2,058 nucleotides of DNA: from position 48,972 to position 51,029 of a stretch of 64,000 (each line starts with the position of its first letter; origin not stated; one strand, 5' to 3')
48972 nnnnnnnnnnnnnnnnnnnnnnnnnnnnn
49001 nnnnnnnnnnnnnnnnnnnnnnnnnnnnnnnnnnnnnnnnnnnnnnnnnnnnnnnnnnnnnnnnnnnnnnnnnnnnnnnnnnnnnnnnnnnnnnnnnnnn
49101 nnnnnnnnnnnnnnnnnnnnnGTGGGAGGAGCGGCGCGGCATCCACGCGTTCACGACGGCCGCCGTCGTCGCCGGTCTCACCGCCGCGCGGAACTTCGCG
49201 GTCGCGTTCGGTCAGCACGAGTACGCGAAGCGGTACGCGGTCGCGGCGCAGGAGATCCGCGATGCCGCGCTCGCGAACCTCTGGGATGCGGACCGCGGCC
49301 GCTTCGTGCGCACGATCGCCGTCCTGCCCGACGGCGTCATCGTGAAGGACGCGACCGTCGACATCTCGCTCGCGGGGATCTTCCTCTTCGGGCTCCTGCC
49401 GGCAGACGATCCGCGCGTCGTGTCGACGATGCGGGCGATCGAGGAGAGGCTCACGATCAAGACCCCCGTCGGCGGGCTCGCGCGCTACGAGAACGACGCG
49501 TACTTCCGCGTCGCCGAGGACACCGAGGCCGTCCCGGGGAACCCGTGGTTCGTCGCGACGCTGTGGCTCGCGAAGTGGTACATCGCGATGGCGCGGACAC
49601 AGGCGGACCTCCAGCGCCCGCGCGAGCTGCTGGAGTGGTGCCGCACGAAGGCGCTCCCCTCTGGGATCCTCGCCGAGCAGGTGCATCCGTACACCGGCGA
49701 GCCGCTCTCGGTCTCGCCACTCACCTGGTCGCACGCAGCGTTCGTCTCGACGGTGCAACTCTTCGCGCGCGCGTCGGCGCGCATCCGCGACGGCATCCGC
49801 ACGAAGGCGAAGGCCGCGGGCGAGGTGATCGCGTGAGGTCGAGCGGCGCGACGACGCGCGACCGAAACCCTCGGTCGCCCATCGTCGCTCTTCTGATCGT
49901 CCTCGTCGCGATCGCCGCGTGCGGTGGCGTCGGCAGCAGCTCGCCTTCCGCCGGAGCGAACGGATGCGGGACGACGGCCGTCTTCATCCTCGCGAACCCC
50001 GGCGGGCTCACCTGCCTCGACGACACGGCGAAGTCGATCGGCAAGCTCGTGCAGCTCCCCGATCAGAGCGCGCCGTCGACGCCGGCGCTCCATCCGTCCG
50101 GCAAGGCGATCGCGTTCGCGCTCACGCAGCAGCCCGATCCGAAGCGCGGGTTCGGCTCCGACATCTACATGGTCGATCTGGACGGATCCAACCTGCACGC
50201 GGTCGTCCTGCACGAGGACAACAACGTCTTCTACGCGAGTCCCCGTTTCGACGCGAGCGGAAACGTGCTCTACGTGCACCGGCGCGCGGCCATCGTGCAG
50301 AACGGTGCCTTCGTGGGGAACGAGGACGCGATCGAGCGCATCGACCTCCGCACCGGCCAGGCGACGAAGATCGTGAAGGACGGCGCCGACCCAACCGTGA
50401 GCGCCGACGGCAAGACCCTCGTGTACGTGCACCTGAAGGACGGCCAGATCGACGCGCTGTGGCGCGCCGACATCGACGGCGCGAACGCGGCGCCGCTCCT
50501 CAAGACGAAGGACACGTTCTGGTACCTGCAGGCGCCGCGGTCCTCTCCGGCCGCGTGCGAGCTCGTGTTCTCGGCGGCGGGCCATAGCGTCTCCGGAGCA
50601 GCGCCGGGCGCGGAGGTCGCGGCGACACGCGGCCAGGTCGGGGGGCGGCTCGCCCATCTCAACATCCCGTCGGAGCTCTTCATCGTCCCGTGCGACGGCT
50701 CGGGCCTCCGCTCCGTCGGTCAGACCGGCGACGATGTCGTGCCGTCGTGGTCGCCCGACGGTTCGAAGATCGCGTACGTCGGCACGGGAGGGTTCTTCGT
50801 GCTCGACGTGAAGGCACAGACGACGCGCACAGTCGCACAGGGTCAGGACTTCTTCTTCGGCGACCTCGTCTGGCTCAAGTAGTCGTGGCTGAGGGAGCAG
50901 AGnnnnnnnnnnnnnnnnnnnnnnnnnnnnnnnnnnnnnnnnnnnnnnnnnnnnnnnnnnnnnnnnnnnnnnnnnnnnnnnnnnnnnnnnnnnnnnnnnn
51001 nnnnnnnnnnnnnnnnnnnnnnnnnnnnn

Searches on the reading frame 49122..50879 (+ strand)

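Call 28: search_protein_families(library=pfam, proteins=[window:49122-50879:+], max_evalue=0.01)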
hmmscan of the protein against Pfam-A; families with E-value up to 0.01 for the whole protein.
window:49122-50879:+ (586 aa): 2 families
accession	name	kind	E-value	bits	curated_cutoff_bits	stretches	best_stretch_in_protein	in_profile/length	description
PF07676.18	PD40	-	7.7e-12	45.3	20.9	1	536-556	9-29/38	WD40-like Beta Propeller Repeat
PF00930.27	DPPIV_N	-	0.0017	17.6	22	0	532-579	38-87/354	Dipeptidyl peptidase IV (DPP IV) N-terminal region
